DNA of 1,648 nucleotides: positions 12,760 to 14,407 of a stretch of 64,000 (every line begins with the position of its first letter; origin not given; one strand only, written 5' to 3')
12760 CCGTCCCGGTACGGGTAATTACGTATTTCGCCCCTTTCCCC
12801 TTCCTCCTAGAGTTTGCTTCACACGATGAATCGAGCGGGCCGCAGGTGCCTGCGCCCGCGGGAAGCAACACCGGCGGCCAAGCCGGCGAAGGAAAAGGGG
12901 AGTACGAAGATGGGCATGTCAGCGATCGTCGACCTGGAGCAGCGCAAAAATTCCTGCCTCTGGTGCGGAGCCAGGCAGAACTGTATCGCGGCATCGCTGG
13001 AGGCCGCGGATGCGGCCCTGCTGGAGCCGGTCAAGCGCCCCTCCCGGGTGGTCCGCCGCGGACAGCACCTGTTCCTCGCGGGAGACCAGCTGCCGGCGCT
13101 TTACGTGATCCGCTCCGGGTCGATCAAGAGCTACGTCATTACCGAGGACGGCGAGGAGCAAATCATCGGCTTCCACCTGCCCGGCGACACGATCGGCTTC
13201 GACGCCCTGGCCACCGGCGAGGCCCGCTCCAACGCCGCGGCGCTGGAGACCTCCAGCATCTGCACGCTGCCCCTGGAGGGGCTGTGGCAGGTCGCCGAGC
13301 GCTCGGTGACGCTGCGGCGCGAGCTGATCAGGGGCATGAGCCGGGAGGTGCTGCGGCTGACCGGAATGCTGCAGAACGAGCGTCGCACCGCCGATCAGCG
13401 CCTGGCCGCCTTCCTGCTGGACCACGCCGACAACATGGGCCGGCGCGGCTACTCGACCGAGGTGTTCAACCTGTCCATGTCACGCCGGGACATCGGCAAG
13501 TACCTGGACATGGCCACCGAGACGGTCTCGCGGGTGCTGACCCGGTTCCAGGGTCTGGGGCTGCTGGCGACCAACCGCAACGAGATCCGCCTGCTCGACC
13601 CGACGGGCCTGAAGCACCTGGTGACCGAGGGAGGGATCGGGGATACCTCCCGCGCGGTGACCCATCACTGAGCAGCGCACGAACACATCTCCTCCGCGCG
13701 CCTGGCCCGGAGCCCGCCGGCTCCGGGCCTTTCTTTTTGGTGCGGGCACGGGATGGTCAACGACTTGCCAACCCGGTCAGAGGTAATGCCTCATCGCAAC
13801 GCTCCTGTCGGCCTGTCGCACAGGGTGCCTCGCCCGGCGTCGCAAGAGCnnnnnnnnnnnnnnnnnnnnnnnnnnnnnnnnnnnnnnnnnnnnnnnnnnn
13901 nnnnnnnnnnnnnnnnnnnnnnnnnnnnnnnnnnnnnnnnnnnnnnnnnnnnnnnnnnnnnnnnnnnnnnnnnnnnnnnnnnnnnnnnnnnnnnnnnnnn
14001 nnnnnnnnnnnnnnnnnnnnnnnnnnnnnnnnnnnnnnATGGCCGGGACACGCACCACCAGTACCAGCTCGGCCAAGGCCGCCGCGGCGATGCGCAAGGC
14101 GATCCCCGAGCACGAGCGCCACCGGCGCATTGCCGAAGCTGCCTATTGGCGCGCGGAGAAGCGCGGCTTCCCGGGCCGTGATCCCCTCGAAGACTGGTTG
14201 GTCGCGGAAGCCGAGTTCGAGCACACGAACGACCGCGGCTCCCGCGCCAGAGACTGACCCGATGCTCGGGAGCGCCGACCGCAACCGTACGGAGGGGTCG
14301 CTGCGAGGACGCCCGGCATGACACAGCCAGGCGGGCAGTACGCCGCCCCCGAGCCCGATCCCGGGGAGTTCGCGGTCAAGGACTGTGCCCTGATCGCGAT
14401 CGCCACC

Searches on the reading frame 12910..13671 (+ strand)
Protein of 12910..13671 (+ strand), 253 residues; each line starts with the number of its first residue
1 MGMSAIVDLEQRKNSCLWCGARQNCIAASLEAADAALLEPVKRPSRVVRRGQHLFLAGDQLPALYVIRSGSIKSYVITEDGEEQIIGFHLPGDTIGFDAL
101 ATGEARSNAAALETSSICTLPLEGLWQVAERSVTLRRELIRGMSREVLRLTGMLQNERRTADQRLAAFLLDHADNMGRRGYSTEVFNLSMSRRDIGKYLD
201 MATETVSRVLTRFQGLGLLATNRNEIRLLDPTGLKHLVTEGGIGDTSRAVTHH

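Call 6: search_protein_families(library=pfam, proteins=[window:12910-13671:+])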
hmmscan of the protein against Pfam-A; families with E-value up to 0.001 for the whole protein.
window:12910-13671:+ (253 aa): 3 families
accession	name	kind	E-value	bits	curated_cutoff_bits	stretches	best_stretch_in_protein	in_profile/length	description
PF00027.35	cNMP_binding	-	2.1e-17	63.3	27.5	1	46-131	2-88/89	Cyclic nucleotide-binding domain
PF13545.12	HTH_Crp_2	-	2.3e-17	63.2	27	1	163-237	1-70/70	Crp-like helix-turn-helix domain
PF00325.26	Crp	-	1.3e-09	38.1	21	1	188-219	1-32/32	Bacterial regulatory proteins, crp family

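Call 8: search_protein_families(library=ncbifam, proteins=[window:12910-13671:+])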
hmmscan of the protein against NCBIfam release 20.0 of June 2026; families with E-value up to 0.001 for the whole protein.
window:12910-13671:+ (253 aa): 11 families
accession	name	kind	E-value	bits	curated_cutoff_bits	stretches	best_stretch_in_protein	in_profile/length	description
NF008365.0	PRK11161.1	subfamily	7.8e-58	195.7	228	1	15-238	19-243/250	fumarate/nitrate reduction transcriptional regulator Fnr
NF050806.1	TransRegFixKCaul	equivalog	1.4e-24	86.6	300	1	39-238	19-214/215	transcriptional regulator FixK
NF045989.1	TransRegFnrLRhodb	equivalog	7.2e-15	54.9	300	1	10-242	4-236/245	transcriptional regulator FnrL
NF052518.1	TransRegLdrP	equivalog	2.1e-11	44.2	300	1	48-234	4-184/195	transcriptional regulator LdrP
NF006901.0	PRK09392.1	equivalog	1.2e-10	41.2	211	1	50-239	37-222/236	transcriptional activator FtrB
TIGR03697.1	NtcA_cyano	equivalog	4.5e-10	39.6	244.95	1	51-236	1-190/193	global nitrogen regulator NtcA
NF008732.0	PRK11753.1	equivalog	1.1e-07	31.5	266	1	52-222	32-204/214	cAMP-activated global transcriptional regulator CRP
NF050815.1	TransActFtrBCaul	equivalog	4.5e-07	29.4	300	1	31-240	18-225/251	transcriptional activator FtrB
NF053664.1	TransRegPtrACyano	equivalog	1.2e-06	27.9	300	1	64-224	30-185/196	Crp/Fnr family transcriptional regulator PtrA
NF010499.0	PRK13918.1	equivalog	9.3e-05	22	274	1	57-238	26-201/205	CRP/FNR family transcriptional regulator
NF041163.2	encap_f2b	equivalog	0.00012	21.3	400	1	46-141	98-195/450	family 2B encapsulin nanocompartment shell protein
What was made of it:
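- On FNR proper ([4Fe-4S] oxygen sensor of the CRP/FNR family): 195.7 bits against a cut-off of 228 (call 8).
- On FixLJ-FixK cascade: The FixK model scores 86.6 bits against a cut-off of 300 (call 8).
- Closest known: Class II FNR/ANR-dependent promoters of Escherichia coli and Pseudomonas. Different: The protein scores below the curated Fnr model cut-off (call 8).
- The window FNR scores below the curated NCBIfam Fnr cut-off (195.7 against 228, call 8).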

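Call 10: find_encoding_contigs(protein=window:12910-13671:+, flank=3000, max_places=6)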
Protein window:12910-13671:+ (253 aa): 18 contigs read that carry it; 6 places shown.
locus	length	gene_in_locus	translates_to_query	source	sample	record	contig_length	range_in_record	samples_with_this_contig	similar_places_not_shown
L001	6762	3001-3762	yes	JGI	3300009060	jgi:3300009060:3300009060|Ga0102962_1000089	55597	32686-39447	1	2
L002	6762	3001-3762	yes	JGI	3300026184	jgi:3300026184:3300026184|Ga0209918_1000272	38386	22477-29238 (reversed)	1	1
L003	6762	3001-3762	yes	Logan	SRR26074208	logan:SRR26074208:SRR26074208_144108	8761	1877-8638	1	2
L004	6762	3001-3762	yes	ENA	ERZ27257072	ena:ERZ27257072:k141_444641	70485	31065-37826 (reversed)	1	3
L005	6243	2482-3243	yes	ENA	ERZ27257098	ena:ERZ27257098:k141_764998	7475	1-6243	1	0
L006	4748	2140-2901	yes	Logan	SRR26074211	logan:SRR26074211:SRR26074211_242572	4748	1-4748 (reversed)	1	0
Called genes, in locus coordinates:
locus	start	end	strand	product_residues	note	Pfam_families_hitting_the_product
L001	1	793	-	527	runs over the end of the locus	PF00702:Hydrolase, PF13419:HAD_2, PF02358:Trehalose_PPase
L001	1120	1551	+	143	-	PF00989:PAS, PF08448:PAS_4 (weak), PF13426:PAS_9, PF02518:HATPase_c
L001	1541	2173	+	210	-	PF00072:Response_reg, PF08281:Sigma70_r4_2 (weak), PF00196:GerE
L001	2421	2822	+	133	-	PF00072:Response_reg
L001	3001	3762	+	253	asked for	PF00027:cNMP_binding, PF13545:HTH_Crp_2, PF00325:Crp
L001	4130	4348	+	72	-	PF11154:DUF2934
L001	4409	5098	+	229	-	PF19027:DUF5752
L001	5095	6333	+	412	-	PF21269:TreT_GT1, PF20706:GT4-conflict, PF00534:Glycos_transf_1, PF13692:Glyco_trans_1_4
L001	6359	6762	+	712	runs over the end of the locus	PF02922:CBM_48, PF00128:Alpha-amylase, PF21331:Isoamylase_C (weak)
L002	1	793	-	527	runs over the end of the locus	PF00702:Hydrolase, PF13419:HAD_2, PF02358:Trehalose_PPase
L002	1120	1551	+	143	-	PF00989:PAS, PF08448:PAS_4 (weak), PF13426:PAS_9, PF02518:HATPase_c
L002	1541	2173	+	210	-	PF00072:Response_reg, PF08281:Sigma70_r4_2 (weak), PF00196:GerE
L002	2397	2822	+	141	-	PF00072:Response_reg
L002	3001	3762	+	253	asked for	PF00027:cNMP_binding, PF13545:HTH_Crp_2, PF00325:Crp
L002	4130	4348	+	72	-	PF11154:DUF2934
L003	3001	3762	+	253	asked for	PF00027:cNMP_binding, PF13545:HTH_Crp_2, PF00325:Crp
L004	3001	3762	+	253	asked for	PF00027:cNMP_binding, PF13545:HTH_Crp_2, PF00325:Crp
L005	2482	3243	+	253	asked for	PF00027:cNMP_binding, PF13545:HTH_Crp_2, PF00325:Crp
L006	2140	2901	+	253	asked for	PF00027:cNMP_binding, PF13545:HTH_Crp_2, PF00325:Crp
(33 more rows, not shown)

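Call 34: search_solved_structures(query=window:12910-13668:+, max_evalue=0.00001, show_alignments=2)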
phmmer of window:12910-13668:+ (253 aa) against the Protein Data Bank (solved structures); distinct sequences matched with E-value up to 0.00001: 23.
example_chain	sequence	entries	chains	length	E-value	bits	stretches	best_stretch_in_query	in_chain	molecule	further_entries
8qto_A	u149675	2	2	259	3.4e-48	167.2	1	16-237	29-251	FNR type regulator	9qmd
9qlt_A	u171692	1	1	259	5.5e-48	166.5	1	16-237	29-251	FNR type regulator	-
9qly_A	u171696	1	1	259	8.9e-48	165.8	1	16-237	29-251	FNR type regulator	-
9qll_A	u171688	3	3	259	1.2e-47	165.4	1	16-237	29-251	FNR type regulator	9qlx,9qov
5cvr_A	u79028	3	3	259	1.2e-47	165.4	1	16-237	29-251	FNR type regulator | FNR regulator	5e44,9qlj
9qmc_A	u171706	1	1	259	3e-47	164.1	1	16-237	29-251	FNR type regulator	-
4i2o_A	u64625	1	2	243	1.8e-18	69.9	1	55-221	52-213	FixK2 protein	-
2xgx_A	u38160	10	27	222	1.6e-10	43.9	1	48-235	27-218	GLOBAL NITROGEN REGULATOR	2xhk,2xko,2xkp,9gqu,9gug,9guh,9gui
8h3v_X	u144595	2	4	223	9e-09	38.2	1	48-234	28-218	NtcA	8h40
3la2_A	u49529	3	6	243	9.7e-09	38.1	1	48-234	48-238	Global nitrogen regulator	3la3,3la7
5i2d_G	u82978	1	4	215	1.3e-07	34.4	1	49-235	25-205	Transcriptional regulator, Crp family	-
3b02_A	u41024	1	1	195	1.7e-07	34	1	50-235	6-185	Transcriptional regulator, Crp family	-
3e5u_C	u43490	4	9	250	2.2e-07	33.6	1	49-239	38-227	Cyclic nucleotide-binding protein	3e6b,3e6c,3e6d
4cyd_A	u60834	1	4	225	2.8e-07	33.3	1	49-231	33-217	PROBABLE TRANSCRIPTION REGULATOR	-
4byy_A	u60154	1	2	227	2.8e-07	33.3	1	49-231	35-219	TRANSCRIPTIONAL REGULATOR, CRP/FNR FAMILY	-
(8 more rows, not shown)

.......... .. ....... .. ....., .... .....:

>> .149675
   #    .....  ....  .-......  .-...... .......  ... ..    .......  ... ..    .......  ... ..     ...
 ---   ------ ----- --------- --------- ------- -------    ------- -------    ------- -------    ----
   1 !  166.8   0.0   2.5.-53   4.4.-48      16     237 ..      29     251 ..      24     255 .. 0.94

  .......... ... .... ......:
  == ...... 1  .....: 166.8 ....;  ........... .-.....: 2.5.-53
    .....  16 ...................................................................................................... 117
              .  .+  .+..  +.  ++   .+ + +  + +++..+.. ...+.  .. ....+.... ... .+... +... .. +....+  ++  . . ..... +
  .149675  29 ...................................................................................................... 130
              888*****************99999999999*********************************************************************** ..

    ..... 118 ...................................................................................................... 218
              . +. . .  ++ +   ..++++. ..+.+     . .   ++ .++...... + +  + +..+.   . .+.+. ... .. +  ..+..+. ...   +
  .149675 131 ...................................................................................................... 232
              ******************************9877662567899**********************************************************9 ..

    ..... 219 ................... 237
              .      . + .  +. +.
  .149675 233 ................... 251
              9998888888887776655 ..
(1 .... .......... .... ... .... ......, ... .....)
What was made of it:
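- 12910..13671 (+): fnr-like regulator gene (253 aa): C16, C19, C25, C118 and the ETVSR recognition helix. Call 34: aligns with Aliivibrio fischeri FNR 5cvr, E 1e-47, with the four Cys and ETxSR aligned.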

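Call 44: find_related_loci(query=window:12910-13668:+, collection=metagenome_contigs, flank=4000)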
Query window:12910-13668:+ (253 aa) in metagenome_contigs; peptide patterns used: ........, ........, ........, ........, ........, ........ (x = any residue, [..] = any of these).
253 stretches matched a pattern; 33 encode a relative of the query (tblastn E <= 1e-3); 33 distinct loci.
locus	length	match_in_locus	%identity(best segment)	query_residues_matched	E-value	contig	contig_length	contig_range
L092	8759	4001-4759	96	1-253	6e-164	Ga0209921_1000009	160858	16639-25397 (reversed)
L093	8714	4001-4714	42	2-238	4e-53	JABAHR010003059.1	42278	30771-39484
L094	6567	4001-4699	42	7-238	4e-52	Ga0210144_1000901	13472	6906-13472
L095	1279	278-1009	43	7-250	1e-54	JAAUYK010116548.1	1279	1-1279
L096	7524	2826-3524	40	7-238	2e-50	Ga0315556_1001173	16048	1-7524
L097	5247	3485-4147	38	15-234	3e-50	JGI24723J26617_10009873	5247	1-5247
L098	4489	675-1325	38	15-230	3e-50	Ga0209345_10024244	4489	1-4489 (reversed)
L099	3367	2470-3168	39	7-238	5e-50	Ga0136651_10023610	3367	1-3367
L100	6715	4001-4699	40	7-238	9e-50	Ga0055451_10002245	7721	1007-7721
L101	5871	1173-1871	40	7-238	9e-50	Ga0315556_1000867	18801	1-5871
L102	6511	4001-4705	38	7-240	8e-50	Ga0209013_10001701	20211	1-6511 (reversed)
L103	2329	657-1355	38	7-238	1e-49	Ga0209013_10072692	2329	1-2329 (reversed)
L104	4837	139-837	39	7-238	2e-49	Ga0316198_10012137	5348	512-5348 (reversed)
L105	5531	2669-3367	40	7-238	3e-49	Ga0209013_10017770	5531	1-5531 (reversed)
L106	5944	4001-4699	39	7-238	3e-49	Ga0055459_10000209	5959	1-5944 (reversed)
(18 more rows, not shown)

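Call 59: find_homologous_proteins(query=window:12910-13668:+, max_evalue=1e-30)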
Query window:12910-13668:+ (253 aa): 463 proteins with E <= 1e-30 among 3980 candidates; the best 120 are listed.
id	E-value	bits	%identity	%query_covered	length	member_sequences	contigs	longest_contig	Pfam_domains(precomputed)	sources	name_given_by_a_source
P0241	7.3e-159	544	98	100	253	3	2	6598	PF13545.13,PF00027.36,PF00325.27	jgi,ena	-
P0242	1.9e-136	471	85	100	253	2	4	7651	PF13545.13,PF00027.36,PF00325.27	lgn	-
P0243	8.5e-71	256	52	93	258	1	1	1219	PF13545.13,PF00027.36,PF00325.27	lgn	-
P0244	1.1e-67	246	52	92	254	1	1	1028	PF13545.13,PF00027.36,PF00325.27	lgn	-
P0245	1.5e-66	242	51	95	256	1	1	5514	PF13936.13,PF13545.13,PF00027.36,PF00325.27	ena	-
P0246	3.0e-66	241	51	97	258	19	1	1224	PF13545.13,PF00027.36,PF00325.27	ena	-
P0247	5.0e-66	240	52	91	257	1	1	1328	PF13545.13,PF00027.36,PF00325.27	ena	-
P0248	8.3e-66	240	49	94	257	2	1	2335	PF01047.29,PF12802.14,PF13545.13,PF00027.36,PF00325.27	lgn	-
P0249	1.1e-65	239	51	97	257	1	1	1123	PF13545.13,PF00027.36,PF00325.27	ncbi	-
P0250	1.9e-65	238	50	97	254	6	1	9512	PF12802.14,PF13545.13,PF00027.36,PF00325.27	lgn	-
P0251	1.7e-64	235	47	94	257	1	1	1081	PF13545.13,PF00027.36,PF00325.27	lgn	-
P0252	1.7e-63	232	49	95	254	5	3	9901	PF12802.14,PF13545.13,PF00027.36,PF00325.27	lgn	-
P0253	3.4e-63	231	49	95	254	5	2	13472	PF12802.14,PF13545.13,PF00027.36,PF00325.27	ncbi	-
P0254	2.1e-62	228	51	94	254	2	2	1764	PF12802.14,PF13545.13,PF00027.36,PF00325.27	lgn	-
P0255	2.2e-61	225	49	94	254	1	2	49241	PF13545.13,PF00027.36,PF00325.27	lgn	-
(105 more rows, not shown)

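Call 60: find_encoding_contigs(protein=P0253, flank=5000, max_places=1)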
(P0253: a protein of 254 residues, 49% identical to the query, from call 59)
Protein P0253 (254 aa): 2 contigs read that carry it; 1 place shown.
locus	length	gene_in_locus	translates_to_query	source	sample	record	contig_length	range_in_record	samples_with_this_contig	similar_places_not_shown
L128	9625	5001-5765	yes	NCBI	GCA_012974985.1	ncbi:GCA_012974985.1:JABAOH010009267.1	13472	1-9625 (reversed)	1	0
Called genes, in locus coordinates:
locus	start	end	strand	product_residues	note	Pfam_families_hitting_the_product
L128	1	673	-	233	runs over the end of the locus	PF12146:Hydrolase_4 (faint), PF20408:Abhydrolase_11 (weak), PF01738:DLH (weak)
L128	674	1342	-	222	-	PF00156:Pribosyltran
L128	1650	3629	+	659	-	PF00989:PAS, PF08448:PAS_4, PF13426:PAS_9, PF08447:PAS_3, PF00989:PAS, PF08448:PAS_4, PF13426:PAS_9, PF08447:PAS_3, +9 more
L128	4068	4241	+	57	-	PF00196:GerE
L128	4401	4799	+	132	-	PF00072:Response_reg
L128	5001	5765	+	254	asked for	PF00027:cNMP_binding, PF13545:HTH_Crp_2, PF12802:MarR_2 (faint), PF00325:Crp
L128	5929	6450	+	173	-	PF27746:Small_heat_shock_put (weak), PF00011:HSP20, PF17886:ArsA_HSP20 (weak)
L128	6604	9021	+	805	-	PF20437:LonC_helical, PF13654:AAA_32, PF20436:LonB_AAA-LID, PF05362:Lon_C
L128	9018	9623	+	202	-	?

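Call 61: find_encoding_contigs(protein=P0255, flank=5000, max_places=1)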
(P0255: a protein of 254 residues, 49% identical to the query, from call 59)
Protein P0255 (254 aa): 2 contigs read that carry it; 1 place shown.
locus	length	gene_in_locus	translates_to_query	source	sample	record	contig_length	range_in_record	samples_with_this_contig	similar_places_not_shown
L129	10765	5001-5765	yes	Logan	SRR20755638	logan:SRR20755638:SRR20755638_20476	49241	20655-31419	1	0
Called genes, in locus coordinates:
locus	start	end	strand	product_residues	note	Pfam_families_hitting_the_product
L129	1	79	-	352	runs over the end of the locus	-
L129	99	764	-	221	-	PF01738:DLH, PF12146:Hydrolase_4 (faint)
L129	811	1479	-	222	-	PF00156:Pribosyltran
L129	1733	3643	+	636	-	PF00989:PAS, PF08448:PAS_4, PF13426:PAS_9, PF08447:PAS_3, PF00989:PAS, PF08448:PAS_4, PF08447:PAS_3, PF13426:PAS_9, +9 more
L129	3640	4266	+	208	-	PF00072:Response_reg, PF08281:Sigma70_r4_2 (weak), PF00196:GerE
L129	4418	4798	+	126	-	PF00072:Response_reg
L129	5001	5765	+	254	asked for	PF00027:cNMP_binding, PF13545:HTH_Crp_2, PF00325:Crp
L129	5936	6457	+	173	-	PF04969:CS (faint), PF27746:Small_heat_shock_put (weak), PF00011:HSP20, PF17886:ArsA_HSP20 (weak)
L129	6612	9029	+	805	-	PF20437:LonC_helical, PF13654:AAA_32, PF20436:LonB_AAA-LID, PF05362:Lon_C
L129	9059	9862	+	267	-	PF00582:Usp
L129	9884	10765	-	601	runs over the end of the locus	PF00916:Sulfate_transp, PF01740:STAS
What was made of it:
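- On FixLJ-FixK cascade: It is intact in the more distant L128 and L129 (calls 60, 61).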

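Call 62: find_encoding_contigs(protein=P0245, flank=5000, max_places=1)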
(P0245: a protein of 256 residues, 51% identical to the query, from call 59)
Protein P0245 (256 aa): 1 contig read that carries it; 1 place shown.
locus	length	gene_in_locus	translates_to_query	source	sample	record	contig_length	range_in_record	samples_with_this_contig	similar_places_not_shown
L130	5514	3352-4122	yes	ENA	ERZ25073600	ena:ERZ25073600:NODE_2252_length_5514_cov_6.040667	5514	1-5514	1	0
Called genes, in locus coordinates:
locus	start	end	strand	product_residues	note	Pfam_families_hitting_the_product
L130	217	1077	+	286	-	PF01226:Form_Nir_trans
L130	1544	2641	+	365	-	PF13091:PLDc_2, PF00614:PLDc (weak), PF13091:PLDc_2, PF00614:PLDc (weak)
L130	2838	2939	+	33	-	-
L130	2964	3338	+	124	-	PF06568:YjiS-like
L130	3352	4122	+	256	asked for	PF00027:cNMP_binding, PF13936:HTH_38 (faint), PF13545:HTH_Crp_2, PF00325:Crp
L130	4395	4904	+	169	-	PF27746:Small_heat_shock_put (weak), PF00011:HSP20, PF17886:ArsA_HSP20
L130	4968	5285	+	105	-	-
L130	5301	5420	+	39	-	-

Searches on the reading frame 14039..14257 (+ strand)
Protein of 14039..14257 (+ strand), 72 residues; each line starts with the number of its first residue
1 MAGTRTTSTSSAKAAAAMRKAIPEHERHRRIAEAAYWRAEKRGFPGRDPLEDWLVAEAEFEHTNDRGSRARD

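Call 6: search_protein_families(library=pfam, proteins=[window:14039-14257:+])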
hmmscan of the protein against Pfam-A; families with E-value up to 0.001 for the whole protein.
window:14039-14257:+ (72 aa): 1 family
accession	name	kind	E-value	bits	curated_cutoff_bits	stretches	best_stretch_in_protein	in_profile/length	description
PF11154.13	DUF2934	-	3e-11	43.2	22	1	26-60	1-35/37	Protein of unknown function (DUF2934)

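Call 8: search_protein_families(library=ncbifam, proteins=[window:14039-14257:+])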
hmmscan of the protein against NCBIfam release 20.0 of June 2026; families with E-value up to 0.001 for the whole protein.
window:14039-14257:+ (72 aa): 0 families
